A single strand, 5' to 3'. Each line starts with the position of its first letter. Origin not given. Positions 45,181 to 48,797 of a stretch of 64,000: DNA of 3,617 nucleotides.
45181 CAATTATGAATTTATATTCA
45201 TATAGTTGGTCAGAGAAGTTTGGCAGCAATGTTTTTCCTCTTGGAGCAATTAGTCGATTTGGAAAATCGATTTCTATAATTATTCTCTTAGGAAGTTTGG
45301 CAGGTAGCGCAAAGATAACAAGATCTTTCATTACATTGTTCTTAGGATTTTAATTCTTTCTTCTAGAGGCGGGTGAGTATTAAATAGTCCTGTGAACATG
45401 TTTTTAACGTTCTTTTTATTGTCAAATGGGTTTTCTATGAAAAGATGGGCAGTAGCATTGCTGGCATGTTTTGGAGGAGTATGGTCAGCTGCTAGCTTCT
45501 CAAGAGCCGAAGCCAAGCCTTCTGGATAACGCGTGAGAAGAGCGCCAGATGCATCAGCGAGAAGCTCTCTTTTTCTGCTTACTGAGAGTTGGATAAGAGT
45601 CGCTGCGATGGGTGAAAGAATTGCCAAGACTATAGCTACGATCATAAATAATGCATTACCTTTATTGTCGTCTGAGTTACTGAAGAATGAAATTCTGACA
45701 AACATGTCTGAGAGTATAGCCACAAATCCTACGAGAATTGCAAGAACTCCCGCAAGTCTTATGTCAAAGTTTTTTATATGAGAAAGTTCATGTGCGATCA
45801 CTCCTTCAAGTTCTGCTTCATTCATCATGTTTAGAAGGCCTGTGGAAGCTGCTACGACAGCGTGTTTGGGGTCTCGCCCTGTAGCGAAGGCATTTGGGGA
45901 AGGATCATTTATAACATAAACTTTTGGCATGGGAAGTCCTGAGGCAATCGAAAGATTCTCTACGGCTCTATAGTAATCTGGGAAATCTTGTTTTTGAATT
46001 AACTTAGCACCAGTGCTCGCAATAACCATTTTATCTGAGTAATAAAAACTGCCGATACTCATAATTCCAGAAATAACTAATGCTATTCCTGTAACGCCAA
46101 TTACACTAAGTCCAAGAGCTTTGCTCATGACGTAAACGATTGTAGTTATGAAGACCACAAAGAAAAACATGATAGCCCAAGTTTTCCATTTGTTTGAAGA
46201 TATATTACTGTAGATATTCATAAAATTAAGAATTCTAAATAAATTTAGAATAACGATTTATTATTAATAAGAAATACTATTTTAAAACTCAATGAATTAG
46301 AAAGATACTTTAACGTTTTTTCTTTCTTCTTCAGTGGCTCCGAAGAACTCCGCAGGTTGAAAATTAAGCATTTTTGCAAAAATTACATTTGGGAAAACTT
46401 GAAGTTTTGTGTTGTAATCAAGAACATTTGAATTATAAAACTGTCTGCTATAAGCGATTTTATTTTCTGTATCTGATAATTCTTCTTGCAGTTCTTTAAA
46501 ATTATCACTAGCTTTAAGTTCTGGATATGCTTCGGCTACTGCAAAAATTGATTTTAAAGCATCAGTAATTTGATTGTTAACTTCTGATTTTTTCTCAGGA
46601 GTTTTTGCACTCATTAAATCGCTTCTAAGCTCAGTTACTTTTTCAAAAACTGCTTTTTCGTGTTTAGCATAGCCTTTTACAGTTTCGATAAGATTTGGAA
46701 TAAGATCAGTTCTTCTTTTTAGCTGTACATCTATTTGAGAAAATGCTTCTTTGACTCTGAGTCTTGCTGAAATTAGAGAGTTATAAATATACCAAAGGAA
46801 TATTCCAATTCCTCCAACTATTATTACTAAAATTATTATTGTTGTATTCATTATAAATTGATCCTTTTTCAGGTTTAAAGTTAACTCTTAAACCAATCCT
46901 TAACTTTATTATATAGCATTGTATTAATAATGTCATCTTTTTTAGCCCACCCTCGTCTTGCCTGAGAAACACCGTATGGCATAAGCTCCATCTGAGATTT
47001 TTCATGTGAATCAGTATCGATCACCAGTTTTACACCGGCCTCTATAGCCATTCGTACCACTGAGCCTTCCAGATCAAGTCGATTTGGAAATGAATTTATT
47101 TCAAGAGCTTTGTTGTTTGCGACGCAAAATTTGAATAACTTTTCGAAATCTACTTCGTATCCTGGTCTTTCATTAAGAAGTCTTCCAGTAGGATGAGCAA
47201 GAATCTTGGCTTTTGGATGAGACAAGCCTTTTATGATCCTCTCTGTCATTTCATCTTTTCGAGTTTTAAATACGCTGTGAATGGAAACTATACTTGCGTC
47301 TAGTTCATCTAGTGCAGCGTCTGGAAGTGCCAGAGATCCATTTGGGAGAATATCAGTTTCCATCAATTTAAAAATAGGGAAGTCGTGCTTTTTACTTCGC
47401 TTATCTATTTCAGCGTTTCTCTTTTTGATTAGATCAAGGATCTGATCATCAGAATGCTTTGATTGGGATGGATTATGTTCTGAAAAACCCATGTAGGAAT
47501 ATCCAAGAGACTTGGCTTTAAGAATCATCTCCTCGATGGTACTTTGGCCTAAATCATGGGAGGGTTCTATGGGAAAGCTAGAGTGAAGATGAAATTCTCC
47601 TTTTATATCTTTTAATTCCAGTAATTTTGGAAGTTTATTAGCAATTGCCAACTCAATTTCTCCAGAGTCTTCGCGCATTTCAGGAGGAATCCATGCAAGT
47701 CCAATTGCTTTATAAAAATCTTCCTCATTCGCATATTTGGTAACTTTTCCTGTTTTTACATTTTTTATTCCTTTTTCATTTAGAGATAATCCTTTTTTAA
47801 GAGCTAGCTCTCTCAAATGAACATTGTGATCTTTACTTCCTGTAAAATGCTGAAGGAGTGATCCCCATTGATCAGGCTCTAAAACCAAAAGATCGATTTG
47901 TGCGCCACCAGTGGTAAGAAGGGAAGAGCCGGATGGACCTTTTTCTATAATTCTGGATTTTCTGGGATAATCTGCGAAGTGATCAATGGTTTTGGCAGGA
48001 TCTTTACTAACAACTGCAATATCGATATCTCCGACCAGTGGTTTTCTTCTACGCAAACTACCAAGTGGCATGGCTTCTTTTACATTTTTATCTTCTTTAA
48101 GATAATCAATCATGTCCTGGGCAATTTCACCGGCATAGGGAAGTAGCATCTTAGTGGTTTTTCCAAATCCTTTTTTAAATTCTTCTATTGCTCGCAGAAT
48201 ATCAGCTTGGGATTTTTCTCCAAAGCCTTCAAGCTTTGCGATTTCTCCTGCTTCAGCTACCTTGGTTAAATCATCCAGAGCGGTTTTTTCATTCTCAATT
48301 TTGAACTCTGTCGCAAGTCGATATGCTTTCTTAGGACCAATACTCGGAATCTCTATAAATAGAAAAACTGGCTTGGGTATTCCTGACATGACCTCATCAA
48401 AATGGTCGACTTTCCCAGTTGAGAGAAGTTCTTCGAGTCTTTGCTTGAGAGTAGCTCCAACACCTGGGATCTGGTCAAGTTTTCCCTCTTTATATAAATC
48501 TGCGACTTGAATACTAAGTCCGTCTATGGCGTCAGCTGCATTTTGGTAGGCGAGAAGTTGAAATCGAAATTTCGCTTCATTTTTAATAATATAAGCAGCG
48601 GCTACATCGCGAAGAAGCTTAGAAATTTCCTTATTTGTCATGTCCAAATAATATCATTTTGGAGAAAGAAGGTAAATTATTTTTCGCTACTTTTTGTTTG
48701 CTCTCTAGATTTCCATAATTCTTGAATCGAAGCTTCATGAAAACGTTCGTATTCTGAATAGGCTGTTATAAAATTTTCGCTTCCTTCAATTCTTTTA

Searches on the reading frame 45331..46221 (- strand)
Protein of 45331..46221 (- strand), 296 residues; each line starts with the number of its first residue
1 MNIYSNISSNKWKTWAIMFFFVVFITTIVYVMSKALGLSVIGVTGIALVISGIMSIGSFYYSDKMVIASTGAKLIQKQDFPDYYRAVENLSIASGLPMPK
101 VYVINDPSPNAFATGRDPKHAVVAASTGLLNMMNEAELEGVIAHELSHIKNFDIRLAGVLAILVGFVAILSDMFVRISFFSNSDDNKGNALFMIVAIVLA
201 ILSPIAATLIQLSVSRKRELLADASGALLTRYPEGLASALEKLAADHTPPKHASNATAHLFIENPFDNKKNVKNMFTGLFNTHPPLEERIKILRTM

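Call 24: search_protein_families(library=pfam, proteins=[window:45331-46221:-], max_evalue=0.001)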
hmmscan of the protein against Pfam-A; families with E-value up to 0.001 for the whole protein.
window:45331-46221:- (296 aa): 1 family
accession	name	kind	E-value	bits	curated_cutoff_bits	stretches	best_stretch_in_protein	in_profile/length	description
PF01435.24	Peptidase_M48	-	6.6e-32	111.3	20.3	1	82-295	6-184/186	Peptidase family M48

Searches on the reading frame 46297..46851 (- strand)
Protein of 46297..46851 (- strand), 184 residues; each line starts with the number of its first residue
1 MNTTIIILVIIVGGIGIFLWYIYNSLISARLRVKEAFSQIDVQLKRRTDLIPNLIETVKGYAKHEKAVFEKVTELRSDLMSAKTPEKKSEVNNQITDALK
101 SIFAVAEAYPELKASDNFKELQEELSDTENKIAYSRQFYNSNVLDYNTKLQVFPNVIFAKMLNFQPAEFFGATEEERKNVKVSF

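Call 24: search_protein_families(library=pfam, proteins=[window:46297-46851:-], max_evalue=0.001)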
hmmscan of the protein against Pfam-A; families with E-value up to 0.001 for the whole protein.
window:46297-46851:- (184 aa): 1 family
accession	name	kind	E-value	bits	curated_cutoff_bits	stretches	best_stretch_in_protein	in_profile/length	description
PF04011.17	LemA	-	2.5e-61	206.3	26.2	1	36-184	1-149/149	LemA family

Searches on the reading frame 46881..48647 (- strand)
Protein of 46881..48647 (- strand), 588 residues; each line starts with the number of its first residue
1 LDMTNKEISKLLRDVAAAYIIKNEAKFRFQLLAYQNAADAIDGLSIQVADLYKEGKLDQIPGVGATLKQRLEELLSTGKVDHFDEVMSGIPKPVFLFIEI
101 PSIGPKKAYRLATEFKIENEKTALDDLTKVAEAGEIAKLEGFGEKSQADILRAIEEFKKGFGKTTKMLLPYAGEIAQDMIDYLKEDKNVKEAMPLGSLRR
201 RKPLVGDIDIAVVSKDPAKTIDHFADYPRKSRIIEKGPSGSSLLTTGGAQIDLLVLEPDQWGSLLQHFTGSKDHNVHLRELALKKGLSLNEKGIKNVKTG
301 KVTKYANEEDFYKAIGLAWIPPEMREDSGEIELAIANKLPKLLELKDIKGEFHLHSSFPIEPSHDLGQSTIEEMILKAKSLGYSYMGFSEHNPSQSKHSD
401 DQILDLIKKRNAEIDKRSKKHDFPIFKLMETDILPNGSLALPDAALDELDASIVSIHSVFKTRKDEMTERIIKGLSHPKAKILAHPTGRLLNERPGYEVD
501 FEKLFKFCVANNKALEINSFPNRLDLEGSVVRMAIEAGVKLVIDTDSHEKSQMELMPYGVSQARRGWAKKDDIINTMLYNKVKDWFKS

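Call 24: search_protein_families(library=pfam, proteins=[window:46881-48647:-], max_evalue=0.001)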
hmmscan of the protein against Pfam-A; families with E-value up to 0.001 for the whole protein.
window:46881-48647:- (588 aa): 4 families
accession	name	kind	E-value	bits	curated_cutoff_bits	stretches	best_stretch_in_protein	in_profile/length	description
PF14791.11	DNA_pol_B_thumb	-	5.8e-23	81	25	1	265-326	2-63/63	DNA polymerase beta thumb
PF14716.13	HHH_8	-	2.8e-13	50.5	30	1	3-79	1-72/73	Helix-hairpin-helix domain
PF02811.25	PHP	-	3.9e-05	24.5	26.4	1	352-519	2-163/164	PHP domain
PF14520.12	HHH_5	-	7.4e-05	23.6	27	0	97-154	4-55/57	Helix-hairpin-helix domain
